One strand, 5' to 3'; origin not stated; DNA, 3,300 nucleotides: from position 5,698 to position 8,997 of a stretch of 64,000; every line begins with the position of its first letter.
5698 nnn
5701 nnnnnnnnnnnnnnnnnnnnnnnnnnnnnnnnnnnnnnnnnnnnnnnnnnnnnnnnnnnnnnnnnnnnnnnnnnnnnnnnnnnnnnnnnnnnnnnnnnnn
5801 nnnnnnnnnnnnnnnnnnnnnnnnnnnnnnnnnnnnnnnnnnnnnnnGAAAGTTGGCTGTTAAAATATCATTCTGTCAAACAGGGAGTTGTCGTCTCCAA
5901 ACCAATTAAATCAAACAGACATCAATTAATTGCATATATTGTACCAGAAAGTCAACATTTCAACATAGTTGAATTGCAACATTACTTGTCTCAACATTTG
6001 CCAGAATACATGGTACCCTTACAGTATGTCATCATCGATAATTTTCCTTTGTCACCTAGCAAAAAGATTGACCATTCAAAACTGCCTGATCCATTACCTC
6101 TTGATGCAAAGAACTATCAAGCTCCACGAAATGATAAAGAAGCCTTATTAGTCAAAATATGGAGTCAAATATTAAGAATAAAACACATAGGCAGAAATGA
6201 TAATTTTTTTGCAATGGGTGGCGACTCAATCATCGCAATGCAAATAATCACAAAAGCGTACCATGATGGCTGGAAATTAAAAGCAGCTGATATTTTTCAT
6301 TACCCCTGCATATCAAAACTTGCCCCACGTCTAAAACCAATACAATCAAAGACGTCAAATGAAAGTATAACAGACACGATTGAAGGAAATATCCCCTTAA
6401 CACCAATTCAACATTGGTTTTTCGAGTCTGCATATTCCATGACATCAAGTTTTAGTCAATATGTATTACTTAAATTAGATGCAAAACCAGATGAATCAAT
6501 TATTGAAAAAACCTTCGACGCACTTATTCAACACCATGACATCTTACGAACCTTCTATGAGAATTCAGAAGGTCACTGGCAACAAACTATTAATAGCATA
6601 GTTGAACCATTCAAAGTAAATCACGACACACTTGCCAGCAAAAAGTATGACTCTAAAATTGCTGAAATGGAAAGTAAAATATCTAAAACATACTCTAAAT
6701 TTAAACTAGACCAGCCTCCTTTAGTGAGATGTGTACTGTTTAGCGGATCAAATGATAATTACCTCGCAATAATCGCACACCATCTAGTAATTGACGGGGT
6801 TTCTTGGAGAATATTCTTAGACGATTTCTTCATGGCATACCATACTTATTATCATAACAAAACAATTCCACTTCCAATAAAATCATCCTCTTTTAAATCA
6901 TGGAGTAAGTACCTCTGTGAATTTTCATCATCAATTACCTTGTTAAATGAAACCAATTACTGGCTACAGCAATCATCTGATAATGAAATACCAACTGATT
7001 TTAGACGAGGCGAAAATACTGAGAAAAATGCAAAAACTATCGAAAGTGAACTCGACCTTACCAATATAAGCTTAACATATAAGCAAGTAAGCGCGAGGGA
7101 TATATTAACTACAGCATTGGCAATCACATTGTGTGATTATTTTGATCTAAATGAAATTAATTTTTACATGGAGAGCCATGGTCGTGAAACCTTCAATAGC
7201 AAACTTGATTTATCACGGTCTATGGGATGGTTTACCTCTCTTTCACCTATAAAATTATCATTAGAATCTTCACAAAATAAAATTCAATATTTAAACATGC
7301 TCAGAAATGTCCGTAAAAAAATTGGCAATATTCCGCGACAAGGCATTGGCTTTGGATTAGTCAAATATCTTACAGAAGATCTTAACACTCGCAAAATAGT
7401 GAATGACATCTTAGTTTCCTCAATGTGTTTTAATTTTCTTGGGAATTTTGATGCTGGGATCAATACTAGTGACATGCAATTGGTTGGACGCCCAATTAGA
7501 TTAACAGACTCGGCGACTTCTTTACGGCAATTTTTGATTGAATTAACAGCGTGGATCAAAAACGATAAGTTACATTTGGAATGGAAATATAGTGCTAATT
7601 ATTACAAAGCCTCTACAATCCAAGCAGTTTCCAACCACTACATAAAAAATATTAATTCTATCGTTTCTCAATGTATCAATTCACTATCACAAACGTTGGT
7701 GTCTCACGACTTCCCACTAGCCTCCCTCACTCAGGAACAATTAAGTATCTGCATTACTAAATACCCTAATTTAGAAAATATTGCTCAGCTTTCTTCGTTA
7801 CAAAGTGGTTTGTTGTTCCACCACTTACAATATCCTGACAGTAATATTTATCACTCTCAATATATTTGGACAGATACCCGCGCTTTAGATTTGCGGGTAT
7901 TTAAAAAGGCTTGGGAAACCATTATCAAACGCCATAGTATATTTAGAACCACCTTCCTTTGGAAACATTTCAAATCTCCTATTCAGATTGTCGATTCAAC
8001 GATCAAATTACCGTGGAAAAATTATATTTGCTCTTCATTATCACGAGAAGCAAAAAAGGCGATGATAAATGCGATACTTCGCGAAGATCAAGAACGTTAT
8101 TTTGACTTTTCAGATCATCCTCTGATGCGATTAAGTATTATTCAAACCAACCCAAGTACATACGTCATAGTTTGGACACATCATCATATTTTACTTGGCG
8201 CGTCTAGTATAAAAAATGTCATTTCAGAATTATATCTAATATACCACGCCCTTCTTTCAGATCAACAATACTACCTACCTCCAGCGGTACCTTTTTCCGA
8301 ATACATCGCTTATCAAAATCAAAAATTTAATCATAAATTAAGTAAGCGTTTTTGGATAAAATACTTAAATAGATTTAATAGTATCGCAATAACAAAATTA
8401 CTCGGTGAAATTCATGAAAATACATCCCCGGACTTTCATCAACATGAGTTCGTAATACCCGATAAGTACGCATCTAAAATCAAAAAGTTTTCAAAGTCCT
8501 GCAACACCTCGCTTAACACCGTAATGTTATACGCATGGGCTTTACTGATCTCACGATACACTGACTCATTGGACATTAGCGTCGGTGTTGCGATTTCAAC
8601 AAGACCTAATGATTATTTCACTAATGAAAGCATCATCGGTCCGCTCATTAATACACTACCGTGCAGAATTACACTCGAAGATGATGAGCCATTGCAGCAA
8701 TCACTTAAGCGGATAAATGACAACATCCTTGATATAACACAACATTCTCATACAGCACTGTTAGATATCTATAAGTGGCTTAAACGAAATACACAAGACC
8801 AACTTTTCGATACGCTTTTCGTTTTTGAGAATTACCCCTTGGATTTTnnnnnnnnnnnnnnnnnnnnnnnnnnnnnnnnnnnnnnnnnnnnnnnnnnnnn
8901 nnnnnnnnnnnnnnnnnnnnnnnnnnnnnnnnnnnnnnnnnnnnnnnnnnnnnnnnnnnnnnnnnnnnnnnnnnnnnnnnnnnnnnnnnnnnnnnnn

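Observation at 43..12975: Sensor-kinase plus giant-NRPS module bracketed by ~183-bp direct repeats that each carry the 5' end of a secreted-protein gene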

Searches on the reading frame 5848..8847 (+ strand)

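Call 15: search_protein_families(library=pfam, proteins=[window:5848-8847:+], max_evalue=0.01)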
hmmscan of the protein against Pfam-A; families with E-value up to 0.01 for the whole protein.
window:5848-8847:+ (1000 aa): 3 families
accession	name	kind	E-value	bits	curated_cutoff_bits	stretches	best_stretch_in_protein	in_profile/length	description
PF00668.25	Condensation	-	2.4e-129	432.4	30.6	2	644-998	3-361/456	Condensation domain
PF00550.31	PP-binding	-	1.3e-10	41.8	20.8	1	100-159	2-64/67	Phosphopantetheine attachment site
PF13193.12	AMP-binding_C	-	4.1e-06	28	24.5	1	1-73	3-76/76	AMP-binding enzyme C-terminal domain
